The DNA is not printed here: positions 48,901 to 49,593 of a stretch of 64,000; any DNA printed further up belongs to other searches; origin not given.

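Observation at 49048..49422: Unassigned ~125-aa C-terminal module with conserved Cys motifs, possibly shared by five secreted proteins in this window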

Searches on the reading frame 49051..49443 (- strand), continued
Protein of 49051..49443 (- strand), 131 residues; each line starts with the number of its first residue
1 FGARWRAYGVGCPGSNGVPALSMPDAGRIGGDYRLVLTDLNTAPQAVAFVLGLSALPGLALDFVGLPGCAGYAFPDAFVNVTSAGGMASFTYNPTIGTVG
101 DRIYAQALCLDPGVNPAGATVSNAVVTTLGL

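Call 62: search_protein_families(library=pfam, max_evalue=0.001, proteins=[P0066, P0113, P0024, P0027, P0046, P0065])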
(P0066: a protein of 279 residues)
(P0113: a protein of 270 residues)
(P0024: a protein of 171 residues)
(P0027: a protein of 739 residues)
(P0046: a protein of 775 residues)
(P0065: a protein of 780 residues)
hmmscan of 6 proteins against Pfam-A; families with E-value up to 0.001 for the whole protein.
P0066 (279 aa): 0 families

P0113 (270 aa): 0 families

P0024 (171 aa): 0 families

P0027 (739 aa): 6 families
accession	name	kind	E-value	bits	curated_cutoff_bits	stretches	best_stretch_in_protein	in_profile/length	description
PF24681.1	Kelch_KLHDC2_KLHL20_DRC7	-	4.3e-31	108.4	50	4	28-120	49-142/221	KLHDC2/KLHL20/DRC7 Kelch-repeats domain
PF13415.12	Kelch_3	-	3e-19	69.1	22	0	141-183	2-41/48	Galactose oxidase, central domain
PF24981.1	Beta-prop_ATRN-LZTR1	-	1.1e-17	64.7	50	3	28-181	38-203/289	Attractin/LZTR1 beta-propeller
PF07646.21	Kelch_2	-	4.1e-07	30.1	21.3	0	133-174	4-43/48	Kelch motif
PF13964.12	Kelch_6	-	4.4e-06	26.9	25.3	0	138-173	9-41/50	Kelch motif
PF13418.12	Kelch_4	-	5.9e-05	23.4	21.6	0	519-552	2-35/49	Galactose oxidase, central domain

P0046 (775 aa): 6 families
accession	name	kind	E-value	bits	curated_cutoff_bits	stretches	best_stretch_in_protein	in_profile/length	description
PF24681.1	Kelch_KLHDC2_KLHL20_DRC7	-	1.4e-68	231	50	6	57-236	9-201/221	KLHDC2/KLHL20/DRC7 Kelch-repeats domain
PF13415.12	Kelch_3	-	1.9e-27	95.3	22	3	152-192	2-43/48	Galactose oxidase, central domain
PF24981.1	Beta-prop_ATRN-LZTR1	-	6.8e-24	85.1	50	2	156-371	3-225/289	Attractin/LZTR1 beta-propeller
PF13418.12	Kelch_4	-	2.5e-20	72.6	21.6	1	493-527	1-35/49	Galactose oxidase, central domain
PF13854.13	Kelch_HCF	-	6e-11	42.6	113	0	437-532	12-104/345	Host cell factor, Kelch-repeats domain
PF13964.12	Kelch_6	-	1.2e-09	38.3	25.3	0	354-383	8-38/50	Kelch motif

P0065 (780 aa): 3 families
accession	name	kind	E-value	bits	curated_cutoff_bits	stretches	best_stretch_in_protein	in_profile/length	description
PF12768.13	Rax2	-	1.3e-26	94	28.8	2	165-298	25-165/254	Rax2 C-terminal beta propeller domain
PF17164.10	DUF5122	-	6.6e-16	58.7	27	0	120-145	1-26/36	Domain of unknown function (DUF5122) beta-propeller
PF19565.4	DUF6087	-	0.00022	21.9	27.1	0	94-111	45-62/99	Family of unknown function (DUF6087)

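Call 66: search_protein_families(library=pfam, alignment_id=A7, max_evalue=0.0001)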
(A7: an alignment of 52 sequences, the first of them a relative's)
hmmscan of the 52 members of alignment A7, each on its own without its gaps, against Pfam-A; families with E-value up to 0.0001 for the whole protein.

A. member 1, L016:3403-6402:+ (1000 aa): 4 families
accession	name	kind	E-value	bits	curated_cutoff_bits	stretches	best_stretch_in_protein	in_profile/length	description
PF24681.1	Kelch_KLHDC2_KLHL20_DRC7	-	2.1e-28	99.6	50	2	653-836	25-199/221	KLHDC2/KLHL20/DRC7 Kelch-repeats domain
PF24981.1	Beta-prop_ATRN-LZTR1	-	2.2e-18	67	50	2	560-699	24-168/289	Attractin/LZTR1 beta-propeller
PF13415.12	Kelch_3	-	4.1e-17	62.3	22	1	748-794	5-48/48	Galactose oxidase, central domain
PF07646.21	Kelch_2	-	1.2e-05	25.5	21.3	0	745-776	12-44/48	Kelch motif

B. families by the number of members that match (of 52 scanned): 36 families (the first 25 are shown)
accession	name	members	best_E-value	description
PF24681.1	Kelch_KLHDC2_KLHL20_DRC7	12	3.3e-57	KLHDC2/KLHL20/DRC7 Kelch-repeats domain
PF13415.12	Kelch_3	12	3.8e-38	Galactose oxidase, central domain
PF24981.1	Beta-prop_ATRN-LZTR1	12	1.3e-32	Attractin/LZTR1 beta-propeller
PF13418.12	Kelch_4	9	5.4e-35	Galactose oxidase, central domain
PF12768.13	Rax2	7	1.2e-31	Rax2 C-terminal beta propeller domain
PF17164.10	DUF5122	7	8.3e-23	Domain of unknown function (DUF5122) beta-propeller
PF17660.6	BTRD1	4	1.8e-48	Polyglycine hydrolase-like, structural repeat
PF19565.4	DUF6087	4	2.8e-11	Family of unknown function (DUF6087)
PF07646.21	Kelch_2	4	4.3e-11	Kelch motif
PF14312.12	FG-GAP_2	3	4.9e-96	FG-GAP repeat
PF01839.29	FG-GAP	3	8.3e-54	FG-GAP repeat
PF13964.12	Kelch_6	3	2.5e-16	Kelch motif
PF13854.13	Kelch_HCF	3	1.9e-11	Host cell factor, Kelch-repeats domain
PF13540.12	RCC1_2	2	1.1e-42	Regulator of chromosome condensation (RCC1) repeat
PF25390.1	WD40_RLD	2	2.6e-38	RCC1-like domain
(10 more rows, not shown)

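Call 73: find_encoding_contigs(protein=P0199, flank=10000, max_places=2)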
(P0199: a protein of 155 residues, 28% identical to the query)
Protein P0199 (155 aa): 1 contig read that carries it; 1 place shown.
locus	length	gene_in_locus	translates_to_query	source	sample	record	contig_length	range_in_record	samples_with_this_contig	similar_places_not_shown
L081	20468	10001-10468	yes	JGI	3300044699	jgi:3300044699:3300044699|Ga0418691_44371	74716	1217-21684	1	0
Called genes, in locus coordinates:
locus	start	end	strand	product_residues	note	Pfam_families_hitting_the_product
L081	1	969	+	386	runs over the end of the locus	PF05090:HTTM (weak)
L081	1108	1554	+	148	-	PF13648:Lipocalin_4 (weak)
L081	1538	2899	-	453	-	-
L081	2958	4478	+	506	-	PF04675:DNA_ligase_A_N, PF01068:DNA_ligase_A_M, PF04679:DNA_ligase_A_C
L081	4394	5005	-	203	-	-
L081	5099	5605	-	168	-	-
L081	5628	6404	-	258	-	PF00775:Dioxygenase_C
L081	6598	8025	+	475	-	-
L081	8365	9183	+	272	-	-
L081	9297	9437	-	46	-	-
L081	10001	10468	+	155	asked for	-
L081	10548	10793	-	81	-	PF02335:Cytochrom_C552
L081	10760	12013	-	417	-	PF02335:Cytochrom_C552, PF14522:Cytochrome_C7 (faint)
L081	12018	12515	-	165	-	PF03264:Cytochrom_NNT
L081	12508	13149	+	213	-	PF13590:DUF4136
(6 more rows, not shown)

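Call 74: find_encoding_contigs(protein=P0165, flank=10000, max_places=2)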
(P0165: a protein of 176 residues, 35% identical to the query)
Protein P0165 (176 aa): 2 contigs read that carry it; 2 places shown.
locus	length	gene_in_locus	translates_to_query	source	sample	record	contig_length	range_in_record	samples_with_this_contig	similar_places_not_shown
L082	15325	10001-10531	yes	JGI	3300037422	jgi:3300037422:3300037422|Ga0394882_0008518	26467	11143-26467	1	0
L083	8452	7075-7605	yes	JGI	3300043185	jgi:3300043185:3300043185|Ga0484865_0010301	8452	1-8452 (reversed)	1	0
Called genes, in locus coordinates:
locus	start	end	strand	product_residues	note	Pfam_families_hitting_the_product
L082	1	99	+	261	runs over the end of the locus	PF07719:TPR_2 (faint), PF12895:ANAPC3 (weak), PF23914:TPR_CcmH_CycH (faint), PF13174:TPR_6 (faint), PF13176:TPR_7 (faint), PF13428:TPR_14 (faint), PF14559:TPR_19, PF13432:TPR_16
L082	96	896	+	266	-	PF01694:Rhomboid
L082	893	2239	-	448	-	PF00749:tRNA-synt_1c, PF19269:Anticodon_2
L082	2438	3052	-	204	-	PF00300:His_Phos_1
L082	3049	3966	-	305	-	-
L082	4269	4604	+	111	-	-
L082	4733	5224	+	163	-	-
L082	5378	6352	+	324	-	PF06114:Peptidase_M78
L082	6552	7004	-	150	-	-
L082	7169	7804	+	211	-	PF10162:G8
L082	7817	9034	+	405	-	PF24606:CEMIP_beta-hel, PF13229:Beta_helix (weak)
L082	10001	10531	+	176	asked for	-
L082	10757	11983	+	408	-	PF00872:Transposase_mut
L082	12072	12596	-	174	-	-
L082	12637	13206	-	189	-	-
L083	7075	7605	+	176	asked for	-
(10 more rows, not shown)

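Call 78: search_solved_structures(query=A4, max_evalue=10)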
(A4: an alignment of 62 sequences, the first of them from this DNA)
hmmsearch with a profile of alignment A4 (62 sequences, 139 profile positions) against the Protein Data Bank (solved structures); distinct sequences matched with E-value up to 10: 12.
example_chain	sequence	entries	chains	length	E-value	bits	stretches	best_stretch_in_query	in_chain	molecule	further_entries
9qhc_A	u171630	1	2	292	1.6e-07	34.6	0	108-133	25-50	Engineered tetratricopeptide repeat protein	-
8bu0_A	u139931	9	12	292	9.6e-07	32.1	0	110-133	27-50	Consensus tetratricopeptide repeat protein | Crystal structure of an 8-repeat consensus TPR superhelix with Zinc. | Monomer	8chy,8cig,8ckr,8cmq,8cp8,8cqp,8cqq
8ch0_A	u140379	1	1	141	0.034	17.3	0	110-133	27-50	Consensus tetratricopeptide repeat protein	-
2fo7_A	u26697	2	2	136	0.034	17.3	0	110-133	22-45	SYNTHETIC CONSENSUS TPR PROTEIN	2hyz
1na0_A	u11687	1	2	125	0.08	16.1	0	110-133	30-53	designed protein CTPR3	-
1fux_A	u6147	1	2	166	0.57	13.4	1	8-43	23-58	HYPOTHETICAL 19.5 KDA PROTEIN IN EMRE-RUS INTERGENIC REGION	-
2hx0_A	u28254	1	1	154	0.8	12.9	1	10-85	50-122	Putative DNA-binding protein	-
2nmu_A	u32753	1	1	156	0.83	12.8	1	10-85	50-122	Putative DNA-binding protein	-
3kd7_A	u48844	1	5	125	0.86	12.8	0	110-133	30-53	CTPR390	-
1na3_A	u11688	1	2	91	1.8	11.8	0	110-133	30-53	designed protein CTPR2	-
6v8e_A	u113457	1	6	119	2.5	11.3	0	110-133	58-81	Designed protein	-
7y1r_E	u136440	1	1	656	3.5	10.8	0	9-77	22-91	Transforming growth factor beta activator LRRC33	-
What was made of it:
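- Tried and rejected: The PDB profile search returned consensus-TPR designer proteins at E 1.6e-7 (call 78).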

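Call 79: search_protein_families(library=ncbifam, alignment_id=A4, max_evalue=1)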
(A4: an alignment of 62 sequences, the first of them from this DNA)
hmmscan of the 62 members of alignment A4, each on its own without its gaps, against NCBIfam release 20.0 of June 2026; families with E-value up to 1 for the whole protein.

A. member 1, seq(131 aa): 0 families

B. families by the number of members that match (of 62 scanned): 12 families
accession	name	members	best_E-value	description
NF007330.0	PRK09818.1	2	0.018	kinase inhibitor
NF012200.0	choice_anch_D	1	0.013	choice-of-anchor D domain-containing protein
NF005337.1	PRK06856.1-3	1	0.016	DNA polymerase III subunit psi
TIGR02279.1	PaaC-3OHAcCoADH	1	0.076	3-hydroxyacyl-CoA dehydrogenase PaaH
NF041825.1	hydrophobin_BslA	1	0.089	biofilm surface layer hydrophobin BslA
NF058582.1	Microco_LAVTG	1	0.095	LAVTG motif-containing sortase-dependent surface protein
TIGR02825.1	B4_12hDH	1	0.15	leukotriene B4 12-hydroxydehydrogenase/15-oxo-prostaglandin 13-reductase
NF010232.0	PRK13682.2-2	1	0.21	hypothetical protein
NF011913.0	PRK15386.1-1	1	0.23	type III secretion system effector EspK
NF010234.0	PRK13682.2-5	1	0.29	hypothetical protein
NF002505.0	PRK01862.1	1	0.42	ClcB-like voltage-gated chloride channel protein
NF047709.1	RiPP_TigB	1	0.59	methyl-cyclopropylglycine-containing RiPP peptide TigB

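Call 80: search_protein_families(library=pfam, max_evalue=0.001, proteins=[P0089, P0032, P0050, P0060, P0085, P0091, P0093, P0078, P0081, P0041])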
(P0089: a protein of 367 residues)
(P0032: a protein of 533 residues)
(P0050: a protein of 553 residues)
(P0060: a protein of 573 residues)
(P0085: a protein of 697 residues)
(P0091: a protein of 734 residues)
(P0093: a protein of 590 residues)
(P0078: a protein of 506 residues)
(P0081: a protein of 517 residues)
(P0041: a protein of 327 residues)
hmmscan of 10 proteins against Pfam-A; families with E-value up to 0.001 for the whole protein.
P0089 (367 aa): 2 families
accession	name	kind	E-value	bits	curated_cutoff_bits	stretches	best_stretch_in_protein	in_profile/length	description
PF07963.17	N_methyl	-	1.6e-05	24.7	21.2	1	1-26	1-26/27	Prokaryotic N-terminal methylation motif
PF11453.13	DUF2950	-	0.00022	20.9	20.2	0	30-177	104-248/274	Protein of unknown function (DUF2950)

P0032 (533 aa): 5 families
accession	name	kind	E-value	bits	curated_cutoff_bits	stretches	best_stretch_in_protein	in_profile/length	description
PF13582.12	Reprolysin_3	-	1.1e-13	52.2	22.4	1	230-346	4-122/123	Metallo-peptidase family M12B Reprolysin-like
PF13688.12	Reprolysin_5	-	5.8e-12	46.7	27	1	206-364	6-170/196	Metallo-peptidase family M12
PF01421.25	Reprolysin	-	6.3e-09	36.6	20.8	1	206-380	4-186/200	Reprolysin (M12B) family zinc metalloprotease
PF13574.12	Reprolysin_2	-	1.8e-06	28.4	27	1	283-353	69-149/195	Metallo-peptidase family M12B Reprolysin-like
PF13583.11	Reprolysin_4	-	8.2e-06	26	22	1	203-349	3-154/203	Metallo-peptidase family M12B Reprolysin-like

P0050 (553 aa): 0 families

P0060 (573 aa): 6 families
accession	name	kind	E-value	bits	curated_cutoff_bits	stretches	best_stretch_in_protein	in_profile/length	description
PF24681.1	Kelch_KLHDC2_KLHL20_DRC7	-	7.4e-24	84.7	50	2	242-349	41-152/221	KLHDC2/KLHL20/DRC7 Kelch-repeats domain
PF13415.12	Kelch_3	-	8e-17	61.4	22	1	266-308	5-48/48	Galactose oxidase, central domain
PF13418.12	Kelch_4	-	2.1e-13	50.4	21.6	0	300-334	2-35/49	Galactose oxidase, central domain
PF24981.1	Beta-prop_ATRN-LZTR1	-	6.9e-12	45.6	50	1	217-371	3-169/289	Attractin/LZTR1 beta-propeller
PF07646.21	Kelch_2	-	7.3e-05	23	21.3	0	254-285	3-36/48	Kelch motif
PF01344.31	Kelch_1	-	0.0002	21.3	20.1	0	262-284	11-33/46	Kelch motif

P0085 (697 aa): 2 families
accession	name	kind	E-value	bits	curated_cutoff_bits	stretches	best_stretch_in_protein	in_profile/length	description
PF18911.6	PKD_4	-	4.3e-14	52.7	27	1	233-309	12-85/85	PKD domain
PF00801.26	PKD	-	3.1e-07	30.7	23.5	1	229-294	5-68/80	PKD domain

P0091 (734 aa): 0 families

P0093 (590 aa): 1 family
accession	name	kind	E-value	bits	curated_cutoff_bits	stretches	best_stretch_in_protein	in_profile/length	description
PF13229.12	Beta_helix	-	1.2e-11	45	25.9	1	291-395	25-122/158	Right handed beta helix region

P0078 (506 aa): 0 families

P0081 (517 aa): 3 families
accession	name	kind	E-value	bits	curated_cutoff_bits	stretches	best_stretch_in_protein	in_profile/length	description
PF01839.29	FG-GAP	-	4e-20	71.7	22.1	1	204-221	3-20/37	FG-GAP repeat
PF13517.12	FG-GAP_3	-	9.6e-12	45.8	26.9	0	65-124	1-60/61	FG-GAP-like repeat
PF23727.1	Beta-prop_FAM234A_B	-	3.2e-05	23.1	26.4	0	107-154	128-175/467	FAM234A/B beta-propeller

P0041 (327 aa): 0 families
